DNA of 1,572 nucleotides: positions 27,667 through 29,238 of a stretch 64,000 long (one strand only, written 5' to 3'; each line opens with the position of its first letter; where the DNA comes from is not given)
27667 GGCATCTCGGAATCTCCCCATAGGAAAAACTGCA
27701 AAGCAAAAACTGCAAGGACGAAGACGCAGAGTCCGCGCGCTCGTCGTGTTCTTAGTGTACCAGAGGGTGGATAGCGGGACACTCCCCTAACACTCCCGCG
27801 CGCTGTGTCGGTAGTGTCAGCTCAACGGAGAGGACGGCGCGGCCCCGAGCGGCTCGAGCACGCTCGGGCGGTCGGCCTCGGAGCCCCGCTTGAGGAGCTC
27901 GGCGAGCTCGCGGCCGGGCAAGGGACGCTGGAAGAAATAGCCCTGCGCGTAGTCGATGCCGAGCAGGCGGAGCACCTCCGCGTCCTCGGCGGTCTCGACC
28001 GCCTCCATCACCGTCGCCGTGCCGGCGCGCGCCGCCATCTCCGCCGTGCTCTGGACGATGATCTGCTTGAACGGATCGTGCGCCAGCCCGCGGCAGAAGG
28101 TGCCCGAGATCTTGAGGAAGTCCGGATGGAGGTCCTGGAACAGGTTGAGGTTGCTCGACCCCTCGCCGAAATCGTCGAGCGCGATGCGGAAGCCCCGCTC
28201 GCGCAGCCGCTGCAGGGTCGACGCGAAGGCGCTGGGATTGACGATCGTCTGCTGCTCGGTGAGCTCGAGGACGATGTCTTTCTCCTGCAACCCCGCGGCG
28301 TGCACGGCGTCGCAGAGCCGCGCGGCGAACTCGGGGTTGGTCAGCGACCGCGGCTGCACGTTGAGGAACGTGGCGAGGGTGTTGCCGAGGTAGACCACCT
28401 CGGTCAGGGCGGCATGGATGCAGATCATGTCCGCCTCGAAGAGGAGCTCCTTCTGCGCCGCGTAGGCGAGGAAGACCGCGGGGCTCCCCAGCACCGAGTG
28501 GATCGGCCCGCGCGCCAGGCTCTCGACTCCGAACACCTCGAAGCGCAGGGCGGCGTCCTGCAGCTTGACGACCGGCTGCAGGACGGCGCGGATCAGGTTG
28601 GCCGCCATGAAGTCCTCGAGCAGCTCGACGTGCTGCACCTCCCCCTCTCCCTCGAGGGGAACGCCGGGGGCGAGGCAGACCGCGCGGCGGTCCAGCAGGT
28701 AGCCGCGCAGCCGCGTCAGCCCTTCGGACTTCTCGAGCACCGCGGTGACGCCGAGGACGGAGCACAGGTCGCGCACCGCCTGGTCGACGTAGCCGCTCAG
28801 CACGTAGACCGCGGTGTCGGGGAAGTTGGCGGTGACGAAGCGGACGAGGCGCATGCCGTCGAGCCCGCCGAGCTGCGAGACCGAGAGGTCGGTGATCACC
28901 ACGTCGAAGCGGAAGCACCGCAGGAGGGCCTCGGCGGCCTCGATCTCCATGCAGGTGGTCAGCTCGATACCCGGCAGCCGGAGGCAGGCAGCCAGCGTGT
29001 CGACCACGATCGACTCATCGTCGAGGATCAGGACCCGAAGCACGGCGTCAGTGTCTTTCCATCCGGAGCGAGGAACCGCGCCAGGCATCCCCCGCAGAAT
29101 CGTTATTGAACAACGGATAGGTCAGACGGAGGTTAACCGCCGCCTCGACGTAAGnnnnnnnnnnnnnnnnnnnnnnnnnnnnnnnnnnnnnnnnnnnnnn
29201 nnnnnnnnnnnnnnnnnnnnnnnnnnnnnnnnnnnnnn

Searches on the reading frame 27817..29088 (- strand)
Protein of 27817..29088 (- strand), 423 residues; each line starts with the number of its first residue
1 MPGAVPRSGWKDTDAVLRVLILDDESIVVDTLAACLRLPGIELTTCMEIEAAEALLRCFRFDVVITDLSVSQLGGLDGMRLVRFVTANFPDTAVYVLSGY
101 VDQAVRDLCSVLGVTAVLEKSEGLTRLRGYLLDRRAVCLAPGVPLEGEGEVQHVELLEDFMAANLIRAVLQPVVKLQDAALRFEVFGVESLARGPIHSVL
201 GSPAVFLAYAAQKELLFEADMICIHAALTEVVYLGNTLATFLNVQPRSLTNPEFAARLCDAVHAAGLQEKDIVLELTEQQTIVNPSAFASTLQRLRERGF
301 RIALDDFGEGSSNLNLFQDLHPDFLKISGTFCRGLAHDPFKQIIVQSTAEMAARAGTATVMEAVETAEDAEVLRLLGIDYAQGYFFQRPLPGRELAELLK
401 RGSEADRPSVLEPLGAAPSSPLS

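Call 3: search_protein_families(library=pfam, proteins=[window:27817-29088:-], max_evalue=0.1)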
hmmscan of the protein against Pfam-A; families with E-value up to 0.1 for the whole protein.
window:27817-29088:- (423 aa): 2 families
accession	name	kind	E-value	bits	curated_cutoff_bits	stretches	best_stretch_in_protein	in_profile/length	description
PF00563.25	EAL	-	1.6e-46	159.1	31.3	1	159-389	6-236/236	EAL domain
PF00072.30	Response_reg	-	8.3e-12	45.7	30.2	1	19-128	1-107/111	Response regulator receiver domain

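Call 4: search_protein_families(library=ncbifam, proteins=[window:27817-29088:-], max_evalue=0.1)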
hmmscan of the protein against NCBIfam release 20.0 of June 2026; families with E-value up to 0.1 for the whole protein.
window:27817-29088:- (423 aa): 47 families (the best 25 are shown)
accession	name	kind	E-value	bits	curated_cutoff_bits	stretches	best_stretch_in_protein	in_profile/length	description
NF052265.1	EAL_dom_RimA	equivalog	1e-28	100.3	430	1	170-390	21-234/248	S6 modification regulatory phosphodiesterase RimA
NF045675.1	PhdiestaseDibA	equivalog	1.7e-28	99.3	980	1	155-395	380-621/623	phosphodiesterase DibA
NF007839.0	PRK10551.1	equivalog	6.7e-27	94.2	461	1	169-401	280-512/518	cyclic di-GMP phosphodiesterase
NF053781.1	cdiGMPphdstlr2612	equivalog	7e-27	93.5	1600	1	159-400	1022-1266/1268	Tlr1612 family c-di-GMP phosphodiesterase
NF052458.1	PhdiestGepA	equivalog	7.7e-26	90.5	1200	1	170-394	609-836/840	phosphodiesterase GepA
NF052596.1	RR_EAL_PvrR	equivalog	1.5e-25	89.7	580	1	17-403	4-393/398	response regulator cyclic di-GMP phosphodiesterase PvrR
NF007298.0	PRK09776.1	equivalog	5.2e-25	87.5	1135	1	202-394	907-1101/1111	diguanylate cyclase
NF007474.0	PRK10060.1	equivalog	7.2e-24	84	782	1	182-402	433-657/663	cyclic di-GMP phosphodiesterase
NF008807.1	PRK11829.1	equivalog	5e-20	71.2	733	1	203-395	463-658/670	biofilm formation regulator HmsP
NF045673.1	c-di-GMPRcptLapD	equivalog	1.2e-17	63.5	1020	1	152-391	412-646/647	cyclic di-GMP receptor LapD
NF008467.0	PRK11359.1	equivalog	1.8e-17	62.6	857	1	160-400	552-793/800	oxygen-sensing cyclic-di-GMP phosphodiesterase DosP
NF051476.1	CDiGphdiTpdA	equivalog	1.4e-15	57.1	1000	1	214-386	400-567/570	cyclic di-GMP phosphodiesterase TpdA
NF008281.1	PRK11059.1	equivalog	8.5e-14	50.7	663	1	147-389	391-629/633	RNase E specificity factor CsrD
NF008617.0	PRK11596.1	equivalog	5.7e-09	35.6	190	1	274-398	132-251/255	cyclic-guanylate-specific phosphodiesterase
NF053512.1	nitric_RR_NosR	exception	3.6e-08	32.8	400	1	19-103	1-82/422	response regulator c-di-GMP phosphodiesterase, NosR family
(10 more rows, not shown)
